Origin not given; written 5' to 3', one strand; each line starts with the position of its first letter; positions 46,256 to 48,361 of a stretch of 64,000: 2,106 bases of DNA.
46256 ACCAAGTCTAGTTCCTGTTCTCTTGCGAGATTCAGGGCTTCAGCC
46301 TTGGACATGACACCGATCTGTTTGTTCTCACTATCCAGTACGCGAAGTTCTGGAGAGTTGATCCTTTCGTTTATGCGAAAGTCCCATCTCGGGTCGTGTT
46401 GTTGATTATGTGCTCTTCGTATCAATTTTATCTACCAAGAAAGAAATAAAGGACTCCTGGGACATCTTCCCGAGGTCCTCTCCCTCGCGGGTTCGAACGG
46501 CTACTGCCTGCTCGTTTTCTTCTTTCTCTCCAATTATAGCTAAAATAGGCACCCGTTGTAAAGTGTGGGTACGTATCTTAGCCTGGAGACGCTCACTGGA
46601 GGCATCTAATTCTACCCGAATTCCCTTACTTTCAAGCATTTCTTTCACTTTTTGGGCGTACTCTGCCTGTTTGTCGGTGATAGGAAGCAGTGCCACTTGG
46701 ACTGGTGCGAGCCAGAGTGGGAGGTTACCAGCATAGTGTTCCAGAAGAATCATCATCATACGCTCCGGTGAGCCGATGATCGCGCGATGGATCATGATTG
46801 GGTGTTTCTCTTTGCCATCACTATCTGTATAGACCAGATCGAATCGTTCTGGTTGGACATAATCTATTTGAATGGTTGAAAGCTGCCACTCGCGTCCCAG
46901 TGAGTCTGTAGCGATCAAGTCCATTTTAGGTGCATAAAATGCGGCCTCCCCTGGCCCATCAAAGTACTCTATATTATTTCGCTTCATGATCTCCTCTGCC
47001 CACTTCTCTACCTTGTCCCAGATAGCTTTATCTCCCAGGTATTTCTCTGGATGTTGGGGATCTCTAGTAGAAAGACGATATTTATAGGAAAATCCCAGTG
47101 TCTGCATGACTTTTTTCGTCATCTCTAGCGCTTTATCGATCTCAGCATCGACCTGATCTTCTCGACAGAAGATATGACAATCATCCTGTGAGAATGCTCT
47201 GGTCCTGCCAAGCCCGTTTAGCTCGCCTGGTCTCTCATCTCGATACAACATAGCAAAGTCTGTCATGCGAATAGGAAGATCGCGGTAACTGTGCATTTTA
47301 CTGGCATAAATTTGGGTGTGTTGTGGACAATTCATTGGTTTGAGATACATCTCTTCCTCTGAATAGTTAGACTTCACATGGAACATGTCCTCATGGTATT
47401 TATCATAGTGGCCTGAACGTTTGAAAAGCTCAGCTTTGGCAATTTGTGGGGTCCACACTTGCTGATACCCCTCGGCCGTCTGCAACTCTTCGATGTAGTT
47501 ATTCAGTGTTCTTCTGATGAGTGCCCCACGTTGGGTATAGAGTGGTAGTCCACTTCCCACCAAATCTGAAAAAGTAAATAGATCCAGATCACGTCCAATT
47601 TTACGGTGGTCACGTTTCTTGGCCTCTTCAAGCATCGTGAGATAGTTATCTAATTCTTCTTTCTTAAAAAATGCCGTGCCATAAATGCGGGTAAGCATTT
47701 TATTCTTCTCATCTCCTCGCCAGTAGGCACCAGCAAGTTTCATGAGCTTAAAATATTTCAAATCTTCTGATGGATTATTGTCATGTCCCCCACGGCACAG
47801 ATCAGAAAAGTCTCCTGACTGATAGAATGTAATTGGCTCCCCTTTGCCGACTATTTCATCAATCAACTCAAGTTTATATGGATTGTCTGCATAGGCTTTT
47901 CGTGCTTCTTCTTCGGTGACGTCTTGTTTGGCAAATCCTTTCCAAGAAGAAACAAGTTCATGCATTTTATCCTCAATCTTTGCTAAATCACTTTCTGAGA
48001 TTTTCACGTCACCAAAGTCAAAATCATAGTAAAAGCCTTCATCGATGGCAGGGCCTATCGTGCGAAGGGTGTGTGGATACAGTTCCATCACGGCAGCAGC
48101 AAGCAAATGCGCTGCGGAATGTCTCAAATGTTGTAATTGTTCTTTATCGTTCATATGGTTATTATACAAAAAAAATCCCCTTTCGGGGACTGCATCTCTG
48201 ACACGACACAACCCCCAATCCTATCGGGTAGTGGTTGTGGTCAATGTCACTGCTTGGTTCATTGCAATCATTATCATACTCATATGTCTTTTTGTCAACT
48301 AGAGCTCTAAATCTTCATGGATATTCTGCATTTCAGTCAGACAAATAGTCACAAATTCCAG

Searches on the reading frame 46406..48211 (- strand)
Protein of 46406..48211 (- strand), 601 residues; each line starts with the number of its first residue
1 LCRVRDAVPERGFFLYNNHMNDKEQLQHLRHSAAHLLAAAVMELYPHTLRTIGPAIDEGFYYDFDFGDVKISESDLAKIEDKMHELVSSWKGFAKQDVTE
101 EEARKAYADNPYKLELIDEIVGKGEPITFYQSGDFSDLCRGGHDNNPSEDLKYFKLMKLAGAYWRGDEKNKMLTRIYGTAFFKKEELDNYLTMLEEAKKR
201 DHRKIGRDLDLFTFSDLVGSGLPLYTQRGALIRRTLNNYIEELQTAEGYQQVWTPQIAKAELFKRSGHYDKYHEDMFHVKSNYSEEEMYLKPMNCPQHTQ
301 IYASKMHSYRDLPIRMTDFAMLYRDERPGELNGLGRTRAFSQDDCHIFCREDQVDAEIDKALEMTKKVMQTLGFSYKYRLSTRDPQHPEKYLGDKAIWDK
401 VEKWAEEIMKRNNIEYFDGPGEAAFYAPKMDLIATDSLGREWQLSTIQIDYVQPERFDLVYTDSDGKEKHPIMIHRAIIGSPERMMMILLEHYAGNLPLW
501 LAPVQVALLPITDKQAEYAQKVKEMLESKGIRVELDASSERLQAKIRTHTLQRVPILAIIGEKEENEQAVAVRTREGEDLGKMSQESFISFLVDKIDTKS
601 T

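Call 69: search_protein_families(library=pfam, proteins=[window:46406-48211:-], max_evalue=0.00001)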
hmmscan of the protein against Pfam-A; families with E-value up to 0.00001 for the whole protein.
window:46406-48211:- (601 aa): 3 families
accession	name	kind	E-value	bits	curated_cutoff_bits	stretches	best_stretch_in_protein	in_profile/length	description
PF00587.30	tRNA-synt_2b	-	6.1e-45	153.9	29.3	1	283-493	7-179/179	tRNA synthetase class II core domain (G, H, P, S and T)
PF03129.25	HGTP_anticodon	-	2.3e-21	76.2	21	1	505-594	1-93/94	Anticodon binding domain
PF07973.19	tRNA_SAD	-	6.8e-08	32.8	24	1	127-177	1-44/44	Threonyl and Alanyl tRNA synthetase second additional domain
